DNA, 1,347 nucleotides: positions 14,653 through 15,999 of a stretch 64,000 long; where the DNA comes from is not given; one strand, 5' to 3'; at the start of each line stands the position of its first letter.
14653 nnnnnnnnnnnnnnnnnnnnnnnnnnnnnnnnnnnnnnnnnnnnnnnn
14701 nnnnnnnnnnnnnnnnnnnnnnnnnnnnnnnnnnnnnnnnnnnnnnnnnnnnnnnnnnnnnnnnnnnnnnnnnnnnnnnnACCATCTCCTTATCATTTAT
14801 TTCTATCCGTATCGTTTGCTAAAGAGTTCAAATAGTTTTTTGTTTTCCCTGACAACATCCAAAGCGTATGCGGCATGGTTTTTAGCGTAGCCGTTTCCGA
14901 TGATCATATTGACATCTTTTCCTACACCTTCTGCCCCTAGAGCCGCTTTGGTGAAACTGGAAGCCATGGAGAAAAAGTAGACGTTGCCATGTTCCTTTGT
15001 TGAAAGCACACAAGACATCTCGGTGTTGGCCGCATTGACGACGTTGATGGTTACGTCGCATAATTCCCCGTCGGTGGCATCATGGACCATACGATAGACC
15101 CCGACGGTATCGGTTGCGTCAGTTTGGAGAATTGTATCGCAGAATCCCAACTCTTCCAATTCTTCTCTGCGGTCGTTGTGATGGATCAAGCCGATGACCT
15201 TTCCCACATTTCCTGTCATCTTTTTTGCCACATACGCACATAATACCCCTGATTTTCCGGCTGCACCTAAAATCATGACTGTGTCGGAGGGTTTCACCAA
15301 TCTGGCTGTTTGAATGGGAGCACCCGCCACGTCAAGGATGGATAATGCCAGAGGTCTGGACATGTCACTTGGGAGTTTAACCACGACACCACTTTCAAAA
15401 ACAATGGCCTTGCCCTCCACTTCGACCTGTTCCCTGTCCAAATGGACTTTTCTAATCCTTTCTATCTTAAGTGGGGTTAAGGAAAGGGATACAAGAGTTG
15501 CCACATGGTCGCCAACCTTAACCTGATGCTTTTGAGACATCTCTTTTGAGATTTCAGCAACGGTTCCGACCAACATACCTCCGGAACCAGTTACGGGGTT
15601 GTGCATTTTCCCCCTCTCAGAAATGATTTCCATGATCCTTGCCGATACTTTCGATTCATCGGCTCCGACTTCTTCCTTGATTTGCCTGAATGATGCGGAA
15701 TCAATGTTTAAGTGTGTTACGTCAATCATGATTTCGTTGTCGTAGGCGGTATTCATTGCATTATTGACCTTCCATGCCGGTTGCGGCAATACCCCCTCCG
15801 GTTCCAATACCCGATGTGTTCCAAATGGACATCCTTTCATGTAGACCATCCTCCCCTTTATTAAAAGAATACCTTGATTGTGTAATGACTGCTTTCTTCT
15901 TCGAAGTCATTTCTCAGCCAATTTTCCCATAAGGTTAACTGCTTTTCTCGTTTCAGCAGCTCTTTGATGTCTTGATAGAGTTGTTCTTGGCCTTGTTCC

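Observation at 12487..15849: Kdd-like dehydrogenase + PreA-like flavin/FeS reductase + Zn-ribbon ThrC-like PLP enzyme: tightly coupled trio of unclear pathway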

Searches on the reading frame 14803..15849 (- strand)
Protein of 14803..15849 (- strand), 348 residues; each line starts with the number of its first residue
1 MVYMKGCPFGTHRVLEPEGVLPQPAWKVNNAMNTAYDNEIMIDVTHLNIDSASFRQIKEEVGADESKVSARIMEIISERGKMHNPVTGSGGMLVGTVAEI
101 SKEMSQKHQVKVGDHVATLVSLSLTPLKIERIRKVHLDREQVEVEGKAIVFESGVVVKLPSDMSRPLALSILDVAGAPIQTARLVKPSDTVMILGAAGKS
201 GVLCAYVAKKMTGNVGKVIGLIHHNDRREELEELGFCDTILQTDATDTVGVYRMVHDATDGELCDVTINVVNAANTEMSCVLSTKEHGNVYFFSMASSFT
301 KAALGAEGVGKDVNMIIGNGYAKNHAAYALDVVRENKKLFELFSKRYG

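Call 3: search_protein_families(library=pfam, proteins=[window:14803-15849:-], max_evalue=0.01)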
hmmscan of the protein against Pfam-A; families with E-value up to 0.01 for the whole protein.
window:14803-15849:- (348 aa): 1 family
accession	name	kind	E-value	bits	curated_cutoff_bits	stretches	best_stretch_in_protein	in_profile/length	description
PF00107.32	ADH_zinc_N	-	1.9e-06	28.3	31.8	1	201-296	3-91/129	Zinc-binding dehydrogenase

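Call 4: search_protein_families(library=ncbifam, proteins=[window:14803-15849:-], max_evalue=0.01)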
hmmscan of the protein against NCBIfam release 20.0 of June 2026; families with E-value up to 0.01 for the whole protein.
window:14803-15849:- (348 aa): 3 families
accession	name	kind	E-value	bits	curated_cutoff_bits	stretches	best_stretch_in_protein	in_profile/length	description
NF052381.1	Lys_ferment_KDD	equivalog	1.3e-80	269.5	200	1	10-186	1-178/178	L-erythro-3,5-diaminohexanoate dehydrogenase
NF041097.1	keto_inos_dh_IolM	equivalog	0.00056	18.7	450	1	180-293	199-310/389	scyllo-inosose 3-dehydrogenase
TIGR01751.1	crot-CoA-red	equivalog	0.0011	17.7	378.55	1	183-248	185-246/398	crotonyl-CoA carboxylase/reductase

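Call 7: find_homologous_proteins(query=window:14803-15849:-)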
Query window:14803-15849:- (348 aa): 8000 proteins with E <= 0.001 among 8000 candidates; the best 120 are listed.
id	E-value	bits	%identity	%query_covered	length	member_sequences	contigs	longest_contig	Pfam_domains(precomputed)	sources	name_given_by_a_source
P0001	7.9e-214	727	93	100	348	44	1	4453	PF00107.33,PF26370.1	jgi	jgi:L-erythro-3,5-diaminohexanoate dehydrogenase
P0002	3.9e-199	679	87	99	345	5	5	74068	PF00107.33,PF26370.1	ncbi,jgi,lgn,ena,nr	ncbi:MAG TPA: L-erythro-3,5-diaminohexanoate dehydrogenase [Thermotogota bacterium]|nr:L-erythro-3,5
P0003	9.8e-187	638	82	99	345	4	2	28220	PF00107.33,PF26370.1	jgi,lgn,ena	-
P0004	4.5e-184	629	79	99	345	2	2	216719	PF00107.33,PF26370.1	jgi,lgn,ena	-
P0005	1.9e-176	604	78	99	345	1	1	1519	PF00107.33,PF26370.1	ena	-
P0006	3.4e-172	590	75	99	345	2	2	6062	PF26370.1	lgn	-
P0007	2.1e-171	588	75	99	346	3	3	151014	PF00107.33,PF26370.1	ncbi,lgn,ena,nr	ncbi:MAG TPA: L-erythro-3,5-diaminohexanoate dehydrogenase [Thermotogota bacterium]|nr:L-erythro-3,5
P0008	4.7e-159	547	71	98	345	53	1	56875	PF00107.33,PF26370.1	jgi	-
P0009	6.3e-157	540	68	99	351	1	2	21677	PF00107.33,PF26370.1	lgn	-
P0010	1.1e-155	536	70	98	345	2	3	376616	PF00107.33,PF26370.1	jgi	jgi:L-erythro-3,5-diaminohexanoate dehydrogenase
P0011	4.2e-151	521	68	99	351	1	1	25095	PF26370.1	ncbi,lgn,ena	-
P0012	1.1e-146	507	66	99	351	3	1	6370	PF26370.1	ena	-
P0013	1.3e-143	496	65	99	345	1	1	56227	PF00107.33,PF26370.1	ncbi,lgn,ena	-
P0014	9.8e-143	494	65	99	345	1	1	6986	PF00107.33,PF26370.1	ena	-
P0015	4.0e-142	492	64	99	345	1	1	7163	PF00107.33,PF26370.1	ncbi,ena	-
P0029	4.6e-140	485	64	99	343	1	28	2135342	PF00107.33,PF26370.1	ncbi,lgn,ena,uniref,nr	ncbi:L-erythro-3,5-diaminohexanoate dehydrogenase [Pseudothermotoga lettingae]|uniref:Alcohol dehydr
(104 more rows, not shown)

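Call 8: find_encoding_contigs(protein=P0002, flank=10000, max_places=3)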
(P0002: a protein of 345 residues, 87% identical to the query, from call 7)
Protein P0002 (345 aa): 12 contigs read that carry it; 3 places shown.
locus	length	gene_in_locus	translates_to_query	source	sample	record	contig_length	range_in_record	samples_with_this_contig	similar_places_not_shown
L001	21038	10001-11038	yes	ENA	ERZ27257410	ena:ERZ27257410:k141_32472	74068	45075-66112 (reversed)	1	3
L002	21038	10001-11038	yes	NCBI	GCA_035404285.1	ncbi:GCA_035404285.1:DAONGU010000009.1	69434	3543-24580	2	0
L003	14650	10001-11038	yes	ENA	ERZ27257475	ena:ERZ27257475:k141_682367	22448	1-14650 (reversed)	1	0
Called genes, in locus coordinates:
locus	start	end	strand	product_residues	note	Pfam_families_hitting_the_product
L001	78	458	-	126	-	PF06397:Desulfoferrod_N, PF01880:Desulfoferrodox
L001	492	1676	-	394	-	PF00753:Lactamase_B, PF19583:ODP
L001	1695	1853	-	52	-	PF00301:Rubredoxin, PF21349:RUBY_RBDX (faint)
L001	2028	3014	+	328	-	PF02504:FA_synthesis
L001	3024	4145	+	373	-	PF01041:DegT_DnrJ_EryC1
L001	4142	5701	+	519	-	PF20154:LNT_N, PF00795:CN_hydrolase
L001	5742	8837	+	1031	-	PF04932:Wzy_C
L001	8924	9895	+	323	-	PF13616:Rotamase_3, PF00639:Rotamase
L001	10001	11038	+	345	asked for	PF26370:KDD_N, PF00107:ADH_zinc_N (weak)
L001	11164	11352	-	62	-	-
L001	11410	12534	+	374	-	PF20966:MASE6, PF00990:GGDEF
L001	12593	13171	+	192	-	PF01613:Flavin_Reduct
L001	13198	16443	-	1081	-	-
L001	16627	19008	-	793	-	-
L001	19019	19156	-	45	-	-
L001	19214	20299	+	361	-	PF01180:DHO_dh, PF03060:NMO (weak), PF12837:Fer4_6 (weak), PF13237:Fer4_10, PF00037:Fer4 (weak), PF12838:Fer4_7, PF14697:Fer4_21, PF00037:Fer4, +5 more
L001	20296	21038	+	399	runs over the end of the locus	PF00291:PALP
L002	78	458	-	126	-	PF06397:Desulfoferrod_N, PF01880:Desulfoferrodox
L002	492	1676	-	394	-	PF00753:Lactamase_B, PF19583:ODP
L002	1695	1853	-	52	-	PF00301:Rubredoxin, PF21349:RUBY_RBDX (faint)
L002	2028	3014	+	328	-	PF02504:FA_synthesis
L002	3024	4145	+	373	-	PF01041:DegT_DnrJ_EryC1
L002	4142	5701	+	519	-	PF20154:LNT_N, PF00795:CN_hydrolase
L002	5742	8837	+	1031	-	PF04932:Wzy_C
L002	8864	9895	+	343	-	PF13624:SurA_N_3 (weak), PF13616:Rotamase_3, PF00639:Rotamase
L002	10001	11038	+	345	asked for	PF26370:KDD_N, PF00107:ADH_zinc_N (weak)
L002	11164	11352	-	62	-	-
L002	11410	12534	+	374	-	PF20966:MASE6, PF00990:GGDEF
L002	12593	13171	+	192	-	PF01613:Flavin_Reduct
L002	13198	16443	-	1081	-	-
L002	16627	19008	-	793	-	-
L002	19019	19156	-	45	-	-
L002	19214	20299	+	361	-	PF01180:DHO_dh, PF03060:NMO (weak), PF12837:Fer4_6 (weak), PF13237:Fer4_10, PF00037:Fer4 (weak), PF12838:Fer4_7, PF14697:Fer4_21, PF00037:Fer4, +5 more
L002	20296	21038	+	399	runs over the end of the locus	PF00291:PALP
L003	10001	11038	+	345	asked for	PF26370:KDD_N, PF00107:ADH_zinc_N (weak)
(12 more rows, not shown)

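Call 9: find_encoding_contigs(protein=P0029, flank=10000, max_places=2)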
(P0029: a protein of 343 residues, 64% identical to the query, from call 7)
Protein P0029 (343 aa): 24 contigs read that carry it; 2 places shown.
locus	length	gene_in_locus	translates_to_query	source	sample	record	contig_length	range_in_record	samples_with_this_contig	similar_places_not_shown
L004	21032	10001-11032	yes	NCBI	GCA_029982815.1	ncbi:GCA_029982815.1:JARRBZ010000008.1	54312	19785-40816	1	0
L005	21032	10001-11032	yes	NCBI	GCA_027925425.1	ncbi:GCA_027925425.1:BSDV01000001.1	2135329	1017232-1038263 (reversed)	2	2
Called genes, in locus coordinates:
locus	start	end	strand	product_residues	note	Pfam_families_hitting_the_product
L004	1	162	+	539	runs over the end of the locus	PF00575:S1, PF13509:S1_2 (faint), PF21710:Spt6_S1 (faint), PF00575:S1, PF23459:S1_RRP5 (weak), PF00575:S1, PF23459:S1_RRP5 (weak)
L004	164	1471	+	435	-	PF00005:ABC_tran (faint), PF01926:MMR_HSR1, PF02421:FeoB_N, PF00009:GTP_EFTU (weak), PF00009:GTP_EFTU, PF01926:MMR_HSR1, PF02421:FeoB_N, PF14714:KH_dom-like, +9 more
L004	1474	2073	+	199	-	PF02660:G3P_acyltransf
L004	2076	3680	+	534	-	-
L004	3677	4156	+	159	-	PF23914:TPR_CcmH_CycH (weak), PF13424:TPR_12, PF00515:TPR_1, PF07719:TPR_2, PF13181:TPR_8, PF13414:TPR_11 (weak), PF14559:TPR_19 (weak), PF13431:TPR_17 (weak), +5 more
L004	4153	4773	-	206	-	PF04542:Sigma70_r2, PF26355:HTH_VMAP-M9 (weak)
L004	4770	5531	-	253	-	PF00702:Hydrolase, PF13344:Hydrolase_6, PF13419:HAD_2 (faint), PF13242:Hydrolase_like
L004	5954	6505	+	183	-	PF00156:Pribosyltran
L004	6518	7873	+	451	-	PF00342:PGI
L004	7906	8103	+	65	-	-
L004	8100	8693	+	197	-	PF01121:CoaE, PF13238:AAA_18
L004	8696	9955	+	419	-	PF01547:SBP_bac_1, PF13416:SBP_bac_8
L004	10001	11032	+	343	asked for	PF26370:KDD_N, PF00107:ADH_zinc_N (weak)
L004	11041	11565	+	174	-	-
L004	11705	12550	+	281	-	PF02569:Pantoate_ligase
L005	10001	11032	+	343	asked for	PF26370:KDD_N, PF00107:ADH_zinc_N (weak)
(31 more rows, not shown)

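Call 26: search_solved_structures(query=window:14803-15849:-, max_evalue=0.001)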
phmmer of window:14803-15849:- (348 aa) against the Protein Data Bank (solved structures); distinct sequences matched with E-value up to 0.001: 4.
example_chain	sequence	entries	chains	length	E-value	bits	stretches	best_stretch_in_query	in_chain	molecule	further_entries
7dl3_A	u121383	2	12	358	1.5e-114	386.1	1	5-347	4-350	3,5-diaminohexanoate dehydrogenase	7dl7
7dl0_A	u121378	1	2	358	1.7e-113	382.6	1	5-347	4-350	3,5-diaminohexanoate dehydrogenase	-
7dl1_A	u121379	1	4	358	9.4e-113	380.2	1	5-347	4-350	3,5-diaminohexanoate dehydrogenase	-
9jp8_A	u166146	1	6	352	3.1e-06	30.1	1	183-253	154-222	NADP-dependent oxidoreductase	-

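Call 68: search_solved_structures(query=window:14803-15849:-, max_evalue=1e-50, show_alignments=1)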
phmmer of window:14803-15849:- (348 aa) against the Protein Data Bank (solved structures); distinct sequences matched with E-value up to 1e-50: 3.
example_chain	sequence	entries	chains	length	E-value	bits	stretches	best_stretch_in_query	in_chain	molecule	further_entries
7dl3_A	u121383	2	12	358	1.5e-114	386.1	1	5-347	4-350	3,5-diaminohexanoate dehydrogenase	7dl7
7dl0_A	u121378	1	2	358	1.7e-113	382.6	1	5-347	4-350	3,5-diaminohexanoate dehydrogenase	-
7dl1_A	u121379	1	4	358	9.4e-113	380.2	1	5-347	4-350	3,5-diaminohexanoate dehydrogenase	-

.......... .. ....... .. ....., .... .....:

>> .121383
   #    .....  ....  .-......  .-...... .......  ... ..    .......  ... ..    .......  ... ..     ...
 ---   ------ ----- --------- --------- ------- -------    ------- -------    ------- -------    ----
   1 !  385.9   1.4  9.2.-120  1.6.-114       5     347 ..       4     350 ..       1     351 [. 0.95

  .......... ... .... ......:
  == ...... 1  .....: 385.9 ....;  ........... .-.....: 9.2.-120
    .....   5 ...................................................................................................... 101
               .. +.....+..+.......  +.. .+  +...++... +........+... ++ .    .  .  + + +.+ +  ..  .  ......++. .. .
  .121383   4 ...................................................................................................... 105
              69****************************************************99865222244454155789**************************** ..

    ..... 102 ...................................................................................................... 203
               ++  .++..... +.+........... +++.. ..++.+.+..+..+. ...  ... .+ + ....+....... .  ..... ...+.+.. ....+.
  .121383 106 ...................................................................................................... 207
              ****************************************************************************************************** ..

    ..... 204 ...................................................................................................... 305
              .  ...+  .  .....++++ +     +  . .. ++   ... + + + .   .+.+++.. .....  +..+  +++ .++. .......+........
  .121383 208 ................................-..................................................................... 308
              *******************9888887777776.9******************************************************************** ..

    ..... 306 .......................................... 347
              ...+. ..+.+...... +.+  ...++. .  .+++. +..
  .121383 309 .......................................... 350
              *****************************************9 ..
